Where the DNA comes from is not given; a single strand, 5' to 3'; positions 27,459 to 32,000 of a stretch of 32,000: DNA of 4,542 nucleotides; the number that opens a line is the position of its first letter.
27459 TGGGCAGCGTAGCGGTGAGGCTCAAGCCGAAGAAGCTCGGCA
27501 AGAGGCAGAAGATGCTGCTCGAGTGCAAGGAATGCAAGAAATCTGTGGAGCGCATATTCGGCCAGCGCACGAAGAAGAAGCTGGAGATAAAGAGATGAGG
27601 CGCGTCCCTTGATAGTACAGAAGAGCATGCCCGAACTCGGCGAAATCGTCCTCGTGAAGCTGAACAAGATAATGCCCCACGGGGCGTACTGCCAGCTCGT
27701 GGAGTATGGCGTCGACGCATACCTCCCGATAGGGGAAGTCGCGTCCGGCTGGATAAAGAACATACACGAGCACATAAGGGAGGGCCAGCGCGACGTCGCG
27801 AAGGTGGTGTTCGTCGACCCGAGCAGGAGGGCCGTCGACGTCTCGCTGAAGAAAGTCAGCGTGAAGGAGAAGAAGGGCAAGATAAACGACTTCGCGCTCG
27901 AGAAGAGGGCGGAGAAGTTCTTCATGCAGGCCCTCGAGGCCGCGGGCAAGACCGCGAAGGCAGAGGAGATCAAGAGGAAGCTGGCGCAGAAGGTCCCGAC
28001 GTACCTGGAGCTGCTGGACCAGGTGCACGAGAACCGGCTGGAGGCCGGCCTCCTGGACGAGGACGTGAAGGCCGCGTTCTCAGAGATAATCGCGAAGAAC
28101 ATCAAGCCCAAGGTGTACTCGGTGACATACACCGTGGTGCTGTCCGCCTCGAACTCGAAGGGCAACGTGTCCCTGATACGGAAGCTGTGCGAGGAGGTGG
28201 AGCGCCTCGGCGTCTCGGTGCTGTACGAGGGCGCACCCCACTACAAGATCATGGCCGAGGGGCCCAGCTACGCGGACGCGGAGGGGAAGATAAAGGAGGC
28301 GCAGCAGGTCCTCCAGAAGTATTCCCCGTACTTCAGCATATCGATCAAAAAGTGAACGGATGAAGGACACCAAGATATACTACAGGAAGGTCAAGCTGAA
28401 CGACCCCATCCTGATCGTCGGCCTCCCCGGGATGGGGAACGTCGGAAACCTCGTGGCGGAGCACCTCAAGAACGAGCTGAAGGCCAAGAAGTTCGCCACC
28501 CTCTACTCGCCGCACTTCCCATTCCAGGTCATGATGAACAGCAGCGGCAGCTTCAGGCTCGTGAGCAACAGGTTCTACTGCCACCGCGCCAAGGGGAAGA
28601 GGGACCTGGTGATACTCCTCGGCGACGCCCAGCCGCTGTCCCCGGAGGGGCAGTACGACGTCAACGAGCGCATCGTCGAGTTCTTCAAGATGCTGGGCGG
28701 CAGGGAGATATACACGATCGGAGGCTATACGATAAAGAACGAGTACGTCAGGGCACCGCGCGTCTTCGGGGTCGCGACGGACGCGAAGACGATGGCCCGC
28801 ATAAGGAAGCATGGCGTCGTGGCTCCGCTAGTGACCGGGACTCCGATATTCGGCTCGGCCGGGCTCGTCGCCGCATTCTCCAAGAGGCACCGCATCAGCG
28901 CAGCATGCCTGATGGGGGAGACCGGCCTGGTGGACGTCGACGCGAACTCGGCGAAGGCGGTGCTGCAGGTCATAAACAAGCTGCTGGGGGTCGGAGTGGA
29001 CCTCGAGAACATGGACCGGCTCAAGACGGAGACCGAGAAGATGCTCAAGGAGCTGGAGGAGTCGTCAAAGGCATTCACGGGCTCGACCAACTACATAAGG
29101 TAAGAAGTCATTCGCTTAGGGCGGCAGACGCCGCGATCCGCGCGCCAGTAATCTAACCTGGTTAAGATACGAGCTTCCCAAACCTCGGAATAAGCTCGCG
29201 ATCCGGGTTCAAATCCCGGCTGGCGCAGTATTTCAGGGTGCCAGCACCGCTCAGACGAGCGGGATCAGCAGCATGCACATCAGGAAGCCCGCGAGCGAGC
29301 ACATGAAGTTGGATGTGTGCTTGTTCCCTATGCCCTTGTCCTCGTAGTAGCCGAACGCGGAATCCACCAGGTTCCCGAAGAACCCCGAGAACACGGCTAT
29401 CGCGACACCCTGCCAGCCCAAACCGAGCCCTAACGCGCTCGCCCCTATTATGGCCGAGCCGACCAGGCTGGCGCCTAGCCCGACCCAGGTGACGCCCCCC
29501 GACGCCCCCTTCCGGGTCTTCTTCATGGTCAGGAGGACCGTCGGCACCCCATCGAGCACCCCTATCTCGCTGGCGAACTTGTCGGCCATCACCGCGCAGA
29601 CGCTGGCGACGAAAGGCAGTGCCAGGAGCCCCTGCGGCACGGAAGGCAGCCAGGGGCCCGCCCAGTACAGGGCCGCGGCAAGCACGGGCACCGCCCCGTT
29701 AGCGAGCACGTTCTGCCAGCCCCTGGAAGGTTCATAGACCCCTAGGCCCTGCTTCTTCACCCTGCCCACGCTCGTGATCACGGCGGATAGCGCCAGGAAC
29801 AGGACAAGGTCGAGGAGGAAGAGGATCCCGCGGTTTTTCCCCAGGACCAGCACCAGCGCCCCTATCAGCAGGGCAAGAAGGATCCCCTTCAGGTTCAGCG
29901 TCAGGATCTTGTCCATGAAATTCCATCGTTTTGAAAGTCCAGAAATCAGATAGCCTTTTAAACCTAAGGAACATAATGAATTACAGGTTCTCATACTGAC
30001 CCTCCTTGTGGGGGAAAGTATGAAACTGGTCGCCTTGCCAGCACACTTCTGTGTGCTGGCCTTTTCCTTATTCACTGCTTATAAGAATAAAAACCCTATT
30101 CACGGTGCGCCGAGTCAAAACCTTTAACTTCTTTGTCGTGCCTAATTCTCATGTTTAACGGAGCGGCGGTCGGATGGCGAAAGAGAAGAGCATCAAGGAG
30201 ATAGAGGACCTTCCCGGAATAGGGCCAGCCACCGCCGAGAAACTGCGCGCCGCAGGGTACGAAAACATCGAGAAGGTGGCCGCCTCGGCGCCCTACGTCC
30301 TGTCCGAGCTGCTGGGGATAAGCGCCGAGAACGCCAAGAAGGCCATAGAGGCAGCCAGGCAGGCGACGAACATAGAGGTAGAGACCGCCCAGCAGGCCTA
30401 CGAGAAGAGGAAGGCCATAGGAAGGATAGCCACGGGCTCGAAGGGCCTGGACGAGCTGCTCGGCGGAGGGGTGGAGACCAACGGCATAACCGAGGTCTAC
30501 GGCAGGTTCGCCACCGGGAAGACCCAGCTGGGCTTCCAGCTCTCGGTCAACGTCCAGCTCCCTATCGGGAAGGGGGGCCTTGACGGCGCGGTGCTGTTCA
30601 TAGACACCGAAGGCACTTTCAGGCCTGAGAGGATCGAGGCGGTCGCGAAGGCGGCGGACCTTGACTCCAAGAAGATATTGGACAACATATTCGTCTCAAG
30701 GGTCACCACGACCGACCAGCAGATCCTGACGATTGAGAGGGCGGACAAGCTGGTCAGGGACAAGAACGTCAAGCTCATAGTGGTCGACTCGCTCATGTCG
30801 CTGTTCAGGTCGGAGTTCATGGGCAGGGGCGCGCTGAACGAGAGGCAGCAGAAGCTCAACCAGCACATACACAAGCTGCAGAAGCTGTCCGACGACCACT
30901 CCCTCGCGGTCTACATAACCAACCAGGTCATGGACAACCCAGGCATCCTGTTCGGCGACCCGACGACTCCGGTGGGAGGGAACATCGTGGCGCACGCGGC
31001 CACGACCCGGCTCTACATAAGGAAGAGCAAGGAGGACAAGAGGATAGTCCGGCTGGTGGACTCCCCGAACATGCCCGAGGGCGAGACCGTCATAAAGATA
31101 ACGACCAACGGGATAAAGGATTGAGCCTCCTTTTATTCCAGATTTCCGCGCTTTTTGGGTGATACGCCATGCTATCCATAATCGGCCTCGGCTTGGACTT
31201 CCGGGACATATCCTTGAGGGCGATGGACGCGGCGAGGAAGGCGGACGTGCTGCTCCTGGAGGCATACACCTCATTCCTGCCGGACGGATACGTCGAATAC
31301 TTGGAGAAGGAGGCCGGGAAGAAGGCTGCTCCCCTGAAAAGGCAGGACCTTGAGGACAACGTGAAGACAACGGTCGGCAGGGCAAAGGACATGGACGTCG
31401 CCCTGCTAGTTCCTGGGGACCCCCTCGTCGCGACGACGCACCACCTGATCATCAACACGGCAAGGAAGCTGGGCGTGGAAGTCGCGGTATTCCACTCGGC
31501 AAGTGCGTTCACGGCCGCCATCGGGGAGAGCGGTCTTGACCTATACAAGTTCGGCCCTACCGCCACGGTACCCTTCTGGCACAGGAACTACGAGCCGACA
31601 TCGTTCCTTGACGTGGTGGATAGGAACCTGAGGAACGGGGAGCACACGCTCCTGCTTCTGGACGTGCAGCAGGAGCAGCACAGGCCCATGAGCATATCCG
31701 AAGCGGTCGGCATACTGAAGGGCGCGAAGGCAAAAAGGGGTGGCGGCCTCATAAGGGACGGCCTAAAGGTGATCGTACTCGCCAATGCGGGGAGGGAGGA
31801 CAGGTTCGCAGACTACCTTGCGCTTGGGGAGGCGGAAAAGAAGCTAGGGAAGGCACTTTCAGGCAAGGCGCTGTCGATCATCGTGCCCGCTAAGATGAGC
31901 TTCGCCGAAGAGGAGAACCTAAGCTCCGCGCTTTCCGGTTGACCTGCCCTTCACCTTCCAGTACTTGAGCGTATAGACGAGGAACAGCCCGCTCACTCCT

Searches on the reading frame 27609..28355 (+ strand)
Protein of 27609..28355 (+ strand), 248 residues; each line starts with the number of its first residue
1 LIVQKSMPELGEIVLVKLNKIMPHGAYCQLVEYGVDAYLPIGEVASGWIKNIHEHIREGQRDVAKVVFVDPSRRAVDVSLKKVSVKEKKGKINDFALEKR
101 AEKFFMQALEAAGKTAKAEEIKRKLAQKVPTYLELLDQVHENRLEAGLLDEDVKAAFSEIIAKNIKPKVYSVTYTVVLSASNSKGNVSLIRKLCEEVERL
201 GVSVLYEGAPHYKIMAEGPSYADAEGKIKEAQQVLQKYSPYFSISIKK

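Call 42: search_protein_families(library=pfam, proteins=[window:27609-28355:+])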
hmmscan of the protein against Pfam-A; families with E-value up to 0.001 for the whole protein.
window:27609-28355:+ (248 aa): 2 families
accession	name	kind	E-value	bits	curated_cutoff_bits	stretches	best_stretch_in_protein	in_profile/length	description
PF07541.17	EIF_2_alpha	-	9.4e-07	29.3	22.8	1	119-221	3-114/114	Eukaryotic translation initiation factor 2 alpha subunit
PF00575.29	S1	-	1.4e-06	29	22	1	8-81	2-74/74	S1 RNA binding domain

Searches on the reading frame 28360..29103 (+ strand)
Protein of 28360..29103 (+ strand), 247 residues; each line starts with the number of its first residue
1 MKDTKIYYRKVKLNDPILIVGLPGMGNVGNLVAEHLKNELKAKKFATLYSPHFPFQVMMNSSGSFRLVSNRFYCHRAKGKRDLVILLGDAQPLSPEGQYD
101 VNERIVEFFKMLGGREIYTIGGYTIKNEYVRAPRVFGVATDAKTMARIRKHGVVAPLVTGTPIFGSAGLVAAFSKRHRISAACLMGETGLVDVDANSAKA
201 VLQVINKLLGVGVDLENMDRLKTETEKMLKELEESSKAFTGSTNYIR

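Call 42: search_protein_families(library=pfam, proteins=[window:28360-29103:+])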
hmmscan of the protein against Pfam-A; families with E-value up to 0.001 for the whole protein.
window:28360-29103:+ (247 aa): 1 family
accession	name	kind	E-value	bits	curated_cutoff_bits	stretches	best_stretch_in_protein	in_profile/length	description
PF09754.15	PAC2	-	1.2e-38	133.5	25.8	1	18-232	1-214/215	PAC2 family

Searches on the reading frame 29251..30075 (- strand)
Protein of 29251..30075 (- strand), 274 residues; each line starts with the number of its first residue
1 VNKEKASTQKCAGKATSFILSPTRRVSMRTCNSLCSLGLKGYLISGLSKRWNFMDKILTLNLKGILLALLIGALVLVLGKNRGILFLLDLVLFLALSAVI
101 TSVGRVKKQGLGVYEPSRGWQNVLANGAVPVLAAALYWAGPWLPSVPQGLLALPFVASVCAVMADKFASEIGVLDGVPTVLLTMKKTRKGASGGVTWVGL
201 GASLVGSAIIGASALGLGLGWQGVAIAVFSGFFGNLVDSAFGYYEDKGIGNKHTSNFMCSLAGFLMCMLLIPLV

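Call 42: search_protein_families(library=pfam, proteins=[window:29251-30075:-])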
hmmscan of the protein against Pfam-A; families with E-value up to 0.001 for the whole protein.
window:29251-30075:- (274 aa): 1 family
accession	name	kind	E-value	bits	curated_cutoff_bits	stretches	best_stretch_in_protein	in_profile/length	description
PF01940.21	DUF92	-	7.4e-38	130.8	27.5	1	59-243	15-206/251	Integral membrane protein DUF92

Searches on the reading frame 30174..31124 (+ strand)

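Call 42: search_protein_families(library=pfam, proteins=[window:30174-31124:+])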
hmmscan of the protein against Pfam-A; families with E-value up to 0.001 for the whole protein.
window:30174-31124:+ (316 aa): 8 families
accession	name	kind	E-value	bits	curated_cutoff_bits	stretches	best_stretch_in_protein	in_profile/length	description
PF08423.17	Rad51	-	1.3e-86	290.3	22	1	78-316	1-243/244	Rad51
PF00154.27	RecA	-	4.9e-20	72.5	27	1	77-289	25-225/262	recA bacterial DNA recombination protein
PF14520.12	HHH_5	-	1.6e-10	41.8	27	1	8-62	2-56/57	Helix-hairpin-helix domain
PF13481.12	AAA_25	-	9.5e-08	32.3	27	1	92-214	22-159/195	AAA domain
PF06745.19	ATPase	-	4e-07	30.1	26.6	1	86-214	2-137/231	KaiC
PF11731.14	Cdd1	-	6.7e-06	26.7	25.5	1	4-45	2-43/86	Pathogenicity locus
PF00633.29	HHH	-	1.5e-05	25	24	1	4-26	7-29/30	Helix-hairpin-helix motif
PF11798.14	IMS_HHH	-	0.00077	20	24.4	0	9-28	12-31/32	IMS family HHH motif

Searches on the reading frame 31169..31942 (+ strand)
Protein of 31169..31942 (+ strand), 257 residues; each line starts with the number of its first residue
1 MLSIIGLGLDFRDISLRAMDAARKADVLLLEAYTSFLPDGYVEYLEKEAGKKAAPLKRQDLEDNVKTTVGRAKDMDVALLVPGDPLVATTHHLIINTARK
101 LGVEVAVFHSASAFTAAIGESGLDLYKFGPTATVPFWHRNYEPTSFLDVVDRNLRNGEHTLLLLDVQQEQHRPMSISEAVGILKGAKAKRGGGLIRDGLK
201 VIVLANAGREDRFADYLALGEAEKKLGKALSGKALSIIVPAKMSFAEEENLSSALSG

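Call 42: search_protein_families(library=pfam, proteins=[window:31169-31942:+])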
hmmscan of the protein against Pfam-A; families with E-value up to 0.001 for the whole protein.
window:31169-31942:+ (257 aa): 1 family
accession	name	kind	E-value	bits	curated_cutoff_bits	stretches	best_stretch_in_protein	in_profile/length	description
PF00590.25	TP_methylase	-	1.4e-17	64.8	27.8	1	1-211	1-200/212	Tetrapyrrole (Corrin/Porphyrin) Methylases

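Call 63: find_encoding_contigs(protein=window:31169-31942:+, flank=6000, max_places=4)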
Protein window:31169-31942:+ (257 aa): 15 contigs read that carry it; 4 places shown.
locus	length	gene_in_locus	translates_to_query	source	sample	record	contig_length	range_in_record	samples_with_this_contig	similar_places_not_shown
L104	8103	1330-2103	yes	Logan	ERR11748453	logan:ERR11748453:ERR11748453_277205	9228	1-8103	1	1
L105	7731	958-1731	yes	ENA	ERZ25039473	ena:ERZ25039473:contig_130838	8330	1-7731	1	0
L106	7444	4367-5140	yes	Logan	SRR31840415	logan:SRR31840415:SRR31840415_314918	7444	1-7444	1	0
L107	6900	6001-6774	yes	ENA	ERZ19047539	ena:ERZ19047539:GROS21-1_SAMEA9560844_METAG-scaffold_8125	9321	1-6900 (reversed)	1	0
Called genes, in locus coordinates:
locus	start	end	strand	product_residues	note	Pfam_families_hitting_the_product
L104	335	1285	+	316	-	PF00633:HHH (faint), PF11731:Cdd1 (weak), PF14520:HHH_5, PF00154:RecA_N, PF08423:Rad51, PF13481:AAA_25, PF06745:ATPase (weak)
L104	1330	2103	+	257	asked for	PF00590:TP_methylase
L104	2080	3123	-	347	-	PF03706:LPG_synthase_TM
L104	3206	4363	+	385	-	PF02778:tRNA_int_endo_N (weak), PF01974:tRNA_int_endo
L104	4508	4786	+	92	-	PF05239:PRC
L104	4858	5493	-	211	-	PF13521:AAA_28, PF02223:Thymidylate_kin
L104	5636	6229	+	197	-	PF02223:Thymidylate_kin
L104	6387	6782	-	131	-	-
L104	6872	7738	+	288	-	PF26553:PDDEXK_19, PF13560:HTH_31 (weak), PF01381:HTH_3 (weak)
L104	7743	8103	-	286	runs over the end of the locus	-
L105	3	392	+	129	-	?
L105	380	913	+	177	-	PF00154:RecA_N, PF08423:Rad51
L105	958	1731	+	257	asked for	PF00590:TP_methylase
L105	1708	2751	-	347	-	PF03706:LPG_synthase_TM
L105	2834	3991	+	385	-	PF02778:tRNA_int_endo_N (weak), PF01974:tRNA_int_endo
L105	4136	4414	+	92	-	PF05239:PRC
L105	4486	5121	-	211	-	PF13521:AAA_28, PF02223:Thymidylate_kin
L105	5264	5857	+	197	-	PF02223:Thymidylate_kin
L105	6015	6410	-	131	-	-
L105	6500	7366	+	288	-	PF26553:PDDEXK_19, PF13560:HTH_31 (weak), PF01381:HTH_3 (weak)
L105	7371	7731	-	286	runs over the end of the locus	-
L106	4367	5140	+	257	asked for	PF00590:TP_methylase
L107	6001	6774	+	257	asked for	PF00590:TP_methylase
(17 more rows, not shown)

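Call 65: search_solved_structures(query=L105:2834-3991:+, max_evalue=0.00001, show_alignments=1)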
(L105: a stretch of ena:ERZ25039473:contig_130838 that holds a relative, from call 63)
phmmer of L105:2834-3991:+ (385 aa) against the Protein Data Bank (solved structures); distinct sequences matched with E-value up to 0.00001: 13.
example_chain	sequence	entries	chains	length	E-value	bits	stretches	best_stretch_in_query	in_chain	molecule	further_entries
4fz2_A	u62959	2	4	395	2.4e-146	491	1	11-385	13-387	tRNA intron endonuclease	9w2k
5x89_A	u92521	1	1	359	4.4e-26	95.1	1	156-296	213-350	EndA-like protein,tRNA-splicing endonuclease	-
1r0v_A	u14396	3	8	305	1.8e-24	89.8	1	158-285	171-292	tRNA-intron endonuclease | Putative tRNA-intron endonuclease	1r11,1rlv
2gjw_A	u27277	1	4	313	2e-24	89.7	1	158-285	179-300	tRNA-splicing endonuclease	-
3p1y_A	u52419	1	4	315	3.2e-23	85.7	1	167-285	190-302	tRNA-splicing endonuclease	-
1a79_A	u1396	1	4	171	3.2e-18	69.3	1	161-290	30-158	TRNA ENDONUCLEASE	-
3p1z_B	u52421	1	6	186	1.6e-17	67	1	135-294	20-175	tRNA-splicing endonuclease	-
3ajv_B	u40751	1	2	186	2.2e-16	63.2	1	135-294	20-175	tRNA-splicing endonuclease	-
2zyz_B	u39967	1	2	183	9.3e-16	61.1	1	132-292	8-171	tRNA-splicing endonuclease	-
3iey_A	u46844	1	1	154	2.7e-14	56.3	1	167-286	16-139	tRNA-splicing endonuclease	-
2cv8_A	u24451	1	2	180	1.4e-12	50.7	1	167-293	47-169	tRNA-splicing endonuclease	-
2ohc_A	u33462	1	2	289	1.1e-09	41.1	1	208-285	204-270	tRNA-splicing endonuclease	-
2ohe_A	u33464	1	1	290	1.1e-09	41.1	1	208-285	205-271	tRNA-splicing endonuclease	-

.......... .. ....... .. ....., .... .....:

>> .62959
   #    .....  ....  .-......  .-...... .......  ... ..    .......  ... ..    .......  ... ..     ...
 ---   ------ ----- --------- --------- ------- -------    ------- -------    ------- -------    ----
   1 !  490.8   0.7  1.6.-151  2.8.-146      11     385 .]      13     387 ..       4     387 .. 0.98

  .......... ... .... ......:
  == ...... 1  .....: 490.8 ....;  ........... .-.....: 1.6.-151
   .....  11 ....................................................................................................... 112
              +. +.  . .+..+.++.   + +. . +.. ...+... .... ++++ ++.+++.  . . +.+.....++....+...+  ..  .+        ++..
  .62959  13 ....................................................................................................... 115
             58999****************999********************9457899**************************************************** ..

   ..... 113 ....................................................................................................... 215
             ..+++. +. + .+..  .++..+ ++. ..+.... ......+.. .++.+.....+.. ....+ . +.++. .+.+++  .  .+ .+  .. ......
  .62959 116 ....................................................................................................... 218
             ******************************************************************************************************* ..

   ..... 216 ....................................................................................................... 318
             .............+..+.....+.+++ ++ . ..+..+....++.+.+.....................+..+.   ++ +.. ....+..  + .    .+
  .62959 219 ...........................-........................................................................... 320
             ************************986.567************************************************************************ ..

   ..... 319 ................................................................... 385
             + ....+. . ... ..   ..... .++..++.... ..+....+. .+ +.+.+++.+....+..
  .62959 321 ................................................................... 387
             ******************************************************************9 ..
